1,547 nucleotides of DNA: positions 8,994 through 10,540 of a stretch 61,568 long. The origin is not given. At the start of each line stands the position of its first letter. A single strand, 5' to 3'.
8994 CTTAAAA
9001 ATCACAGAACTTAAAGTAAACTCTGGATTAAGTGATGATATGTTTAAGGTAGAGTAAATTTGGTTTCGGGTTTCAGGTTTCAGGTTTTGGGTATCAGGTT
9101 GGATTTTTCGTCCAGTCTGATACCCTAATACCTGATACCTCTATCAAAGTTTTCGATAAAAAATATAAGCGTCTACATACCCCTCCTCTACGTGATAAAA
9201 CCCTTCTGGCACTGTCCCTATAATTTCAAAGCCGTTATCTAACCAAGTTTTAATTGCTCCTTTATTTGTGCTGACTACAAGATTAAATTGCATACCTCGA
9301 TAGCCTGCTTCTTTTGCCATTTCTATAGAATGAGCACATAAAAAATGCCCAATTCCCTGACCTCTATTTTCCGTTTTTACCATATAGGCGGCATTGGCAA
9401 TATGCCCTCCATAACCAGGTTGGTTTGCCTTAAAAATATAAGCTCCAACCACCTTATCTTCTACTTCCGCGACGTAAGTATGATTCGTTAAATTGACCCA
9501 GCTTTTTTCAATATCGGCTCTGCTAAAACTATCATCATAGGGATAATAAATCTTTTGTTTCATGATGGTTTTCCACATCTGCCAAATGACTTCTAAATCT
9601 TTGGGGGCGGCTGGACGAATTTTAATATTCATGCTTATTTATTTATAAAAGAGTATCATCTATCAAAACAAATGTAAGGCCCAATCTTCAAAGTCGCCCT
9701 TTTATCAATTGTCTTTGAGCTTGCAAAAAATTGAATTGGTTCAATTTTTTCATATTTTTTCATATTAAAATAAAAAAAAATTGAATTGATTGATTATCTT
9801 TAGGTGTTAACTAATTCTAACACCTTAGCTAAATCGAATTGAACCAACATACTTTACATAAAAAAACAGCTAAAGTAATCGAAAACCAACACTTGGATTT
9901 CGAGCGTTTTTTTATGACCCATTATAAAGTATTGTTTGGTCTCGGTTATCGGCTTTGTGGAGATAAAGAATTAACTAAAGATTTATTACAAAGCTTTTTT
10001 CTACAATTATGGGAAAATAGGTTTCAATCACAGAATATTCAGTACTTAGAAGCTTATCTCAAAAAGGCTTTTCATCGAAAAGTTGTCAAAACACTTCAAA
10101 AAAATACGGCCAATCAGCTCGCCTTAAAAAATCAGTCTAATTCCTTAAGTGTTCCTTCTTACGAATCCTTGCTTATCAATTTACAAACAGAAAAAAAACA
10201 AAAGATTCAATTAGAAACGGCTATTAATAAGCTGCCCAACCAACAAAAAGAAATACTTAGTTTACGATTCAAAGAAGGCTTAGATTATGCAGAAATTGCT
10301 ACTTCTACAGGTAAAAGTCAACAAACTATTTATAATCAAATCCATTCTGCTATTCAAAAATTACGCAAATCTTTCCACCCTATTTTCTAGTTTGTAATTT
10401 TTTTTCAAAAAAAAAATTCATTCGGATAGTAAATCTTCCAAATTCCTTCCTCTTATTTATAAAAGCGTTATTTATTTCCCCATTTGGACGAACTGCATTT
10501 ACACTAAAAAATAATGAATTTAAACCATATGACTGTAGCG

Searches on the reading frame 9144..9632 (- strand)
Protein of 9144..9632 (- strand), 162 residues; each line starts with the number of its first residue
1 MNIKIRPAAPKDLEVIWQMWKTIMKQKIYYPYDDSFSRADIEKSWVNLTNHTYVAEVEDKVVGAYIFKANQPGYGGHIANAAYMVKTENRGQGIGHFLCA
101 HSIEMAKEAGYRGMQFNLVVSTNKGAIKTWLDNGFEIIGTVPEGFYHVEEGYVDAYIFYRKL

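Call 80: search_protein_families(library=pfam, proteins=[window:9144-9632:-], max_evalue=0.0001)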
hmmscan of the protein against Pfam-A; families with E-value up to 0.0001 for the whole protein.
window:9144-9632:- (162 aa): 4 families
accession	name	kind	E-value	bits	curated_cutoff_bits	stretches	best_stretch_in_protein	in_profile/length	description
PF00583.31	Acetyltransf_1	-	9.1e-12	45.7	20.7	1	20-135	4-116/116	Acetyltransferase (GNAT) family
PF13508.13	Acetyltransf_7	-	1.3e-08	35.5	27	1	50-136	3-83/84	Acetyltransferase (GNAT) domain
PF13673.13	Acetyltransf_10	-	1.9e-05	25.1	23.6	1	37-139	18-111/128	Acetyltransferase (GNAT) domain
PF13302.13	Acetyltransf_3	-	4.9e-05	24.5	25.4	1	4-129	3-131/138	Acetyltransferase (GNAT) domain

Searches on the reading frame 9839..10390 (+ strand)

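Call 80: search_protein_families(library=pfam, proteins=[window:9839-10390:+], max_evalue=0.0001)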
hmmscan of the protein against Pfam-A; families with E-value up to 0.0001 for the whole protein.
window:9839-10390:+ (183 aa): 4 families
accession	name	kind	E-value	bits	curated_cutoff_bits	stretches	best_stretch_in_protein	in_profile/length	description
PF08281.18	Sigma70_r4_2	-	3.1e-13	49.6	25.7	1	124-175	3-54/54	Sigma-70, region 4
PF04545.22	Sigma70_r4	-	1.5e-11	44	24.1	1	128-177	1-50/50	Sigma-70, region 4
PF04542.20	Sigma70_r2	-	4.4e-05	23.6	24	1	25-89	2-68/71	Sigma-70 region 2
PF07638.17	Sigma70_ECF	-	8.3e-05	23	21.1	0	67-177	72-181/185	ECF sigma factor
